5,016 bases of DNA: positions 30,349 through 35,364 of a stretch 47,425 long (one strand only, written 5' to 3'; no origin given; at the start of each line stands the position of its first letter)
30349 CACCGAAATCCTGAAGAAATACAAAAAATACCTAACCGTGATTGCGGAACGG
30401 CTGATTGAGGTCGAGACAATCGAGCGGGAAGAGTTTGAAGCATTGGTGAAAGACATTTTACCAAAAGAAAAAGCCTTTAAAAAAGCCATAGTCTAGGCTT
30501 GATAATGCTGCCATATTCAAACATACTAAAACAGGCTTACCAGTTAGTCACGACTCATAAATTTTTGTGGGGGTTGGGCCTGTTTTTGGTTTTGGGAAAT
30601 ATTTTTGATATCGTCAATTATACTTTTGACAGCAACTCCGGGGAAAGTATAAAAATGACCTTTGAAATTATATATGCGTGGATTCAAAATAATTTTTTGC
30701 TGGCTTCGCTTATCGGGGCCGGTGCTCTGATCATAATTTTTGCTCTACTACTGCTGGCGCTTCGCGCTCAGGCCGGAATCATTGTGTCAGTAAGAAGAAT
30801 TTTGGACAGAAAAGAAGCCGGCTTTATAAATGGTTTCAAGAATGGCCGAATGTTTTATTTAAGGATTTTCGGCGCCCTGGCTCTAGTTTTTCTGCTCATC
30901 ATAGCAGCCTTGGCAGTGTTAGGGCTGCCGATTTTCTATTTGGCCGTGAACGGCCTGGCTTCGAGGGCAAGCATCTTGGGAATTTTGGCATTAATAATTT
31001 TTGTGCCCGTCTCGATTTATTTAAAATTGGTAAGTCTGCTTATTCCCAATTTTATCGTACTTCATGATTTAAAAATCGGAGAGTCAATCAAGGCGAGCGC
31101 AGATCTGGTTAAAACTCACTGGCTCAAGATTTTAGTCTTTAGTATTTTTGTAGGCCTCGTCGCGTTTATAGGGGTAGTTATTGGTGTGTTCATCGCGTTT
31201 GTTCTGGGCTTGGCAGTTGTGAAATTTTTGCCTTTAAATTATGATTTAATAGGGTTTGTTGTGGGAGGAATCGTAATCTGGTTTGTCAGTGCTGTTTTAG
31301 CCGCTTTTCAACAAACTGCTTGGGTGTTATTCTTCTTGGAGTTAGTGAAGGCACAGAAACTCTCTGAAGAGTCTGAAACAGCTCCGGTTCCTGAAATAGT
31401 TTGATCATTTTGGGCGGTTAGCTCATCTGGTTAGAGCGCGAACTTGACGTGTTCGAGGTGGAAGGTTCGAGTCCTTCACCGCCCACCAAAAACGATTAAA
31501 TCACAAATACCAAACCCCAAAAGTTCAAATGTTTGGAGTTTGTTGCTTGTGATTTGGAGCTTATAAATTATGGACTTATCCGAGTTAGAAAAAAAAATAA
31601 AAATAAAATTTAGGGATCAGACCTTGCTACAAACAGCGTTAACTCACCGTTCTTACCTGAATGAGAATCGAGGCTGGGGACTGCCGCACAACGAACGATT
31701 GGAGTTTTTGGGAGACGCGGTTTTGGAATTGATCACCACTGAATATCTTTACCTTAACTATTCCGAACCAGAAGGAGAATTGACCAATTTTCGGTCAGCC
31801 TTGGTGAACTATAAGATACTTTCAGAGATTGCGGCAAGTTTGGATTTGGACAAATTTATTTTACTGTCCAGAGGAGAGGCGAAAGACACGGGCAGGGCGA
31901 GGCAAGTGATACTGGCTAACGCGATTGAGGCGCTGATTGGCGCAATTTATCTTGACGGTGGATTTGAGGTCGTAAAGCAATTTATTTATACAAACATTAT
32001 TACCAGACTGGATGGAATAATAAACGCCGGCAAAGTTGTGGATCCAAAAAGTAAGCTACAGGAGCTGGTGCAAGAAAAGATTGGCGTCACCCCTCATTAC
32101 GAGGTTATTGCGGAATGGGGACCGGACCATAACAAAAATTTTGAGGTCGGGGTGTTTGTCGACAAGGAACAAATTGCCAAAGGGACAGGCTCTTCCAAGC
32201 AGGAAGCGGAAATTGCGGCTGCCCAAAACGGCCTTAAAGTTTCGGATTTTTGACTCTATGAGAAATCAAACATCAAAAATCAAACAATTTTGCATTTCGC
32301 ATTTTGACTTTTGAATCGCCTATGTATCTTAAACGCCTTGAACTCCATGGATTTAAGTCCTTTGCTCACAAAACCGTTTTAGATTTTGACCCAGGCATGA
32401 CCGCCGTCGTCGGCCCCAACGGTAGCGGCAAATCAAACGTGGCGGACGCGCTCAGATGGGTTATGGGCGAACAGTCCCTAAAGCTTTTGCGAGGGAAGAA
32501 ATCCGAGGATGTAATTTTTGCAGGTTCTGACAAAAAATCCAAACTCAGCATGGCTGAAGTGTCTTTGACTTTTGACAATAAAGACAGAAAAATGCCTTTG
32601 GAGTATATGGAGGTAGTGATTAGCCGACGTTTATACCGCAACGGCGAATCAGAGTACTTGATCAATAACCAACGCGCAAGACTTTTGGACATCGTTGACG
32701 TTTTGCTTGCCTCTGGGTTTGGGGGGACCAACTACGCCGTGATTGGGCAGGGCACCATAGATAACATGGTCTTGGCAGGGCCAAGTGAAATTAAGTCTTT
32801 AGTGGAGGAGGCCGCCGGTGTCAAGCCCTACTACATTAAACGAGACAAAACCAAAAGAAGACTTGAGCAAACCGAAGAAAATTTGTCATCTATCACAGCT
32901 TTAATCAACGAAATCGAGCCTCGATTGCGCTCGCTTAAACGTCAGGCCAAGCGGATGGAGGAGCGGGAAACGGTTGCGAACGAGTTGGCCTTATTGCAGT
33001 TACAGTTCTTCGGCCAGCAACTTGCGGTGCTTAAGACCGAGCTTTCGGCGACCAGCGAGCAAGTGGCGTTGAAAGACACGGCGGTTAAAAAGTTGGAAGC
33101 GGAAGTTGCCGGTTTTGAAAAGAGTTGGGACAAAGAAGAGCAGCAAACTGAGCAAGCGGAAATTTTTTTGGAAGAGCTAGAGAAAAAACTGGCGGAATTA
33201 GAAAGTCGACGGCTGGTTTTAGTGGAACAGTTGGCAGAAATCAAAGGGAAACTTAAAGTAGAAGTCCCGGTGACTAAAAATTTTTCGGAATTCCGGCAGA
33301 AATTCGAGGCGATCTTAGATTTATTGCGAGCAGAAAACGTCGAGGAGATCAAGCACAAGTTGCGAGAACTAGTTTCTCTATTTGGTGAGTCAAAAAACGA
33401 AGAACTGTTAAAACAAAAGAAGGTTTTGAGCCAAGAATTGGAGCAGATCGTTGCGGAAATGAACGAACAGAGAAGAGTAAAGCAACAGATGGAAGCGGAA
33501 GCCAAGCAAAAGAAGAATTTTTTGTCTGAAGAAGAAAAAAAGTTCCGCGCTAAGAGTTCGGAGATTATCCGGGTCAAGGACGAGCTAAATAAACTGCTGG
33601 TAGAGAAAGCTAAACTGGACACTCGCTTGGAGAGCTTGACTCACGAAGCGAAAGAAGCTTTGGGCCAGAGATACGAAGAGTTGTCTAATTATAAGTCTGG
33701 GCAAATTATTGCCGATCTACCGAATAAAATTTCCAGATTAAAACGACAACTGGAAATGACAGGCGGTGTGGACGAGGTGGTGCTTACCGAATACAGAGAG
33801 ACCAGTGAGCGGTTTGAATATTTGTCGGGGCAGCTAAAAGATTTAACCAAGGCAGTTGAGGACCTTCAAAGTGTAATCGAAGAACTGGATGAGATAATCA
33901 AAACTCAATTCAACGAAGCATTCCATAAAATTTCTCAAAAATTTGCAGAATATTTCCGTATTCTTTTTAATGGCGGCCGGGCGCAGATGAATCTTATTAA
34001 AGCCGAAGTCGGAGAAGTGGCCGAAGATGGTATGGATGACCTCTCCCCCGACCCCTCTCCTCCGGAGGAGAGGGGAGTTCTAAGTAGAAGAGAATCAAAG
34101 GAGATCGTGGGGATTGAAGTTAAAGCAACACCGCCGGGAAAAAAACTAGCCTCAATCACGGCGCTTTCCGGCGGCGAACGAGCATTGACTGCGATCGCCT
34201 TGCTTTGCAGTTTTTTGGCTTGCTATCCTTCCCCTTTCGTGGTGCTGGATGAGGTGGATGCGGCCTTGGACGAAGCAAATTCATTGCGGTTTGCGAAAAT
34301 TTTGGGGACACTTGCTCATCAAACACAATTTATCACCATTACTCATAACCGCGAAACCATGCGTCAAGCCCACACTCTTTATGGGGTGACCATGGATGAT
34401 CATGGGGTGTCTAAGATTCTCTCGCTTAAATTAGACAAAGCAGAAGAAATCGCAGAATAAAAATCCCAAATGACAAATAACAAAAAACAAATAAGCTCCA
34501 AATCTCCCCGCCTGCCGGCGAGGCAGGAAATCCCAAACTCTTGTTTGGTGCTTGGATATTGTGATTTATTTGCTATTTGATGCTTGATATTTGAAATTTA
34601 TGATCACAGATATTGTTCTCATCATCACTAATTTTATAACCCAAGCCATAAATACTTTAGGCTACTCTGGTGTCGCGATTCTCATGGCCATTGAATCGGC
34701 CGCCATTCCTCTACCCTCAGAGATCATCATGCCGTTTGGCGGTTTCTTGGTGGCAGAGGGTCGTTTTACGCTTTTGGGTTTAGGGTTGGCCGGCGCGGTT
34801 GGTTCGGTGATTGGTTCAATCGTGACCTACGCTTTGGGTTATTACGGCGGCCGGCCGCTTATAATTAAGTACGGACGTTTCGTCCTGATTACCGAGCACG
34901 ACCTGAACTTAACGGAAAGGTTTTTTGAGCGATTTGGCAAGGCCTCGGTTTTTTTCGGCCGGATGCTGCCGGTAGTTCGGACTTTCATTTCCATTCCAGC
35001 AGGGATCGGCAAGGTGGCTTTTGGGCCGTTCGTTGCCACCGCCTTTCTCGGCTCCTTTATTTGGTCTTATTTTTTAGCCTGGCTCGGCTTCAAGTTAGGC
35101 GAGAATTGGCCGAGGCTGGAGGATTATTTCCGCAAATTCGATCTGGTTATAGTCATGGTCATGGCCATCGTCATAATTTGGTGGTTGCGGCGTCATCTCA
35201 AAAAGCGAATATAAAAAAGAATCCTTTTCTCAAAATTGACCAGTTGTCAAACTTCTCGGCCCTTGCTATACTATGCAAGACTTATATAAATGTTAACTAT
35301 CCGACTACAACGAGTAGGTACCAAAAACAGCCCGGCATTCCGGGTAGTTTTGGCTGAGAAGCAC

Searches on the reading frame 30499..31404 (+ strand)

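Call 10: search_protein_families(library=pfam, proteins=[window:30499-31404:+], max_evalue=0.01)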
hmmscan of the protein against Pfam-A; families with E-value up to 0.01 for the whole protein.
window:30499-31404:+ (301 aa): 1 family
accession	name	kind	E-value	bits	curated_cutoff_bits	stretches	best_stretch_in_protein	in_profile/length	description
PF10110.14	GPDPase_memb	-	7.8e-07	28.6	29.6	1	65-292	57-295/321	Membrane domain of glycerophosphoryl diester phosphodiesterase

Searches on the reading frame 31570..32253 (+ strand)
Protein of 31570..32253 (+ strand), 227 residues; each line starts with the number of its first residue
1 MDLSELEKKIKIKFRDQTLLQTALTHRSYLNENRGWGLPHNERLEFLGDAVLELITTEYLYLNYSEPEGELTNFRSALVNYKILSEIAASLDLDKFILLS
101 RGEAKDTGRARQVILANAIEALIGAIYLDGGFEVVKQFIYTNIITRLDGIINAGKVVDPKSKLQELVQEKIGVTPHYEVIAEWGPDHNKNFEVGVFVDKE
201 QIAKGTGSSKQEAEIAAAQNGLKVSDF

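Call 10: search_protein_families(library=pfam, proteins=[window:31570-32253:+], max_evalue=0.01)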
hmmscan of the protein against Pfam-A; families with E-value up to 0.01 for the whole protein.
window:31570-32253:+ (227 aa): 4 families
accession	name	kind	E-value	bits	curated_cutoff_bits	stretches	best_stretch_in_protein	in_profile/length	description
PF14622.11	Ribonucleas_3_3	-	2.4e-41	141.3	35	1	16-146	1-127/128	Ribonuclease-III-like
PF00636.31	Ribonuclease_3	-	5.1e-25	88.7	27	1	42-131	1-102/102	Ribonuclease III domain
PF00035.32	dsrm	-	7.3e-18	65.4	23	1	159-223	1-64/66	Double-stranded RNA binding motif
PF22935.1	RM44_endonuclase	-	8.4e-07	29.6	27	1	8-126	11-139/139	Large ribosomal subunit protein mL44, endonuclease domain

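Call 22: find_encoding_contigs(protein=window:31570-32253:+, flank=10000, max_places=10)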
Protein window:31570-32253:+ (227 aa): 1 contig read that carries it; 1 place shown.
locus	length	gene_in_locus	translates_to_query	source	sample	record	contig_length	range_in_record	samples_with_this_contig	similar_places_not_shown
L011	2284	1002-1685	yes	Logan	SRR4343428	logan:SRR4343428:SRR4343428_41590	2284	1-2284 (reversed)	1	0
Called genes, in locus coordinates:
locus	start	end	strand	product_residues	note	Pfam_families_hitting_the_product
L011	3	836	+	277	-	?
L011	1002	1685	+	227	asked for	PF22935:RM44_endonuclase (weak), PF14622:Ribonucleas_3_3, PF00636:Ribonuclease_3, PF00035:dsrm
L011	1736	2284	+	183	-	?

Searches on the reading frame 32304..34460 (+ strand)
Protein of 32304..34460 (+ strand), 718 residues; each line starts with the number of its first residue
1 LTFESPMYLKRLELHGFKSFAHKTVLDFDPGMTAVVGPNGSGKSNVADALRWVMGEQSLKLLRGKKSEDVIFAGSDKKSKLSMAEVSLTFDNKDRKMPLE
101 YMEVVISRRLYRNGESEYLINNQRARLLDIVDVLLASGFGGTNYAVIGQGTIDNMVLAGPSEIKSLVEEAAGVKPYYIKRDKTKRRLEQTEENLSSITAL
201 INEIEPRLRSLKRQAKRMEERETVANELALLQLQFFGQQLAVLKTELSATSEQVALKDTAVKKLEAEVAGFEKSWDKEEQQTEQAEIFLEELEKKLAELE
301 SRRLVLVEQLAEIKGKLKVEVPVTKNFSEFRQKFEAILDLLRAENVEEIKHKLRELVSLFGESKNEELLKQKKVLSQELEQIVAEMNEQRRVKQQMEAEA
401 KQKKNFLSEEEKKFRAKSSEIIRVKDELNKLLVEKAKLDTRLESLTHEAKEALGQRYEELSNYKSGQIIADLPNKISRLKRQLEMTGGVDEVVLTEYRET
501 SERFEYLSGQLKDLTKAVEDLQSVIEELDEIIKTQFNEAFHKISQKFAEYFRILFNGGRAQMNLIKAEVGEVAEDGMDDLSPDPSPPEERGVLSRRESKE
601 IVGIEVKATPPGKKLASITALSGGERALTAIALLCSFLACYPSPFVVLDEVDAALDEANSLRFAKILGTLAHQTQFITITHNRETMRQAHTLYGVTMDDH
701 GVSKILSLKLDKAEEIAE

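Call 10: search_protein_families(library=pfam, proteins=[window:32304-34460:+], max_evalue=0.01)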
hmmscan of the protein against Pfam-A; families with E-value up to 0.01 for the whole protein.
window:32304-34460:+ (718 aa): 7 families
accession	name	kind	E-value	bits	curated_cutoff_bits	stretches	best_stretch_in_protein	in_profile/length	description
PF02463.25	SMC_N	-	1.5e-69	234.2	40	1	8-703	1-219/220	RecF/RecN/SMC N terminal domain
PF13476.12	AAA_23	-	8.6e-17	62.9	27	1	11-300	1-201/201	AAA domain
PF13304.12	AAA_21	-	1.3e-14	55.5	27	2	32-96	1-71/304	AAA domain, putative AbiEii toxin, Type IV TA system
PF13175.12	AAA_15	-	3.2e-08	34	32.1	1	7-547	1-275/374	AAA ATPase domain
PF13555.12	AAA_29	-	2.2e-06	27.7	27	1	9-54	1-46/61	P-loop containing region of AAA domain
PF00005.33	ABC_tran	-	0.0016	19.5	25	0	32-69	13-51/137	ABC transporter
PF13401.12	AAA_22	-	0.0088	16.8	27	0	29-50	4-25/130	AAA domain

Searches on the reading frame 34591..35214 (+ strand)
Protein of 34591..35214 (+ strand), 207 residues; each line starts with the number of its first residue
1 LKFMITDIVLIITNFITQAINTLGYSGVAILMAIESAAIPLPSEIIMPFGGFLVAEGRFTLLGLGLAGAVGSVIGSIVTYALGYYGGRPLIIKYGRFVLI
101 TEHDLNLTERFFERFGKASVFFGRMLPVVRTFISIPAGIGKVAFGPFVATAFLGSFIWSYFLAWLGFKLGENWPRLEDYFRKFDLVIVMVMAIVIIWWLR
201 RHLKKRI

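Call 10: search_protein_families(library=pfam, proteins=[window:34591-35214:+], max_evalue=0.01)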
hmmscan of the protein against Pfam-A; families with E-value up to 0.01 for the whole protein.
window:34591-35214:+ (207 aa): 1 family
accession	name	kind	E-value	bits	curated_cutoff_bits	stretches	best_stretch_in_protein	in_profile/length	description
PF09335.16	VTT_dom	-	1.2e-18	68.2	33.9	1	41-166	1-121/123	VTT domain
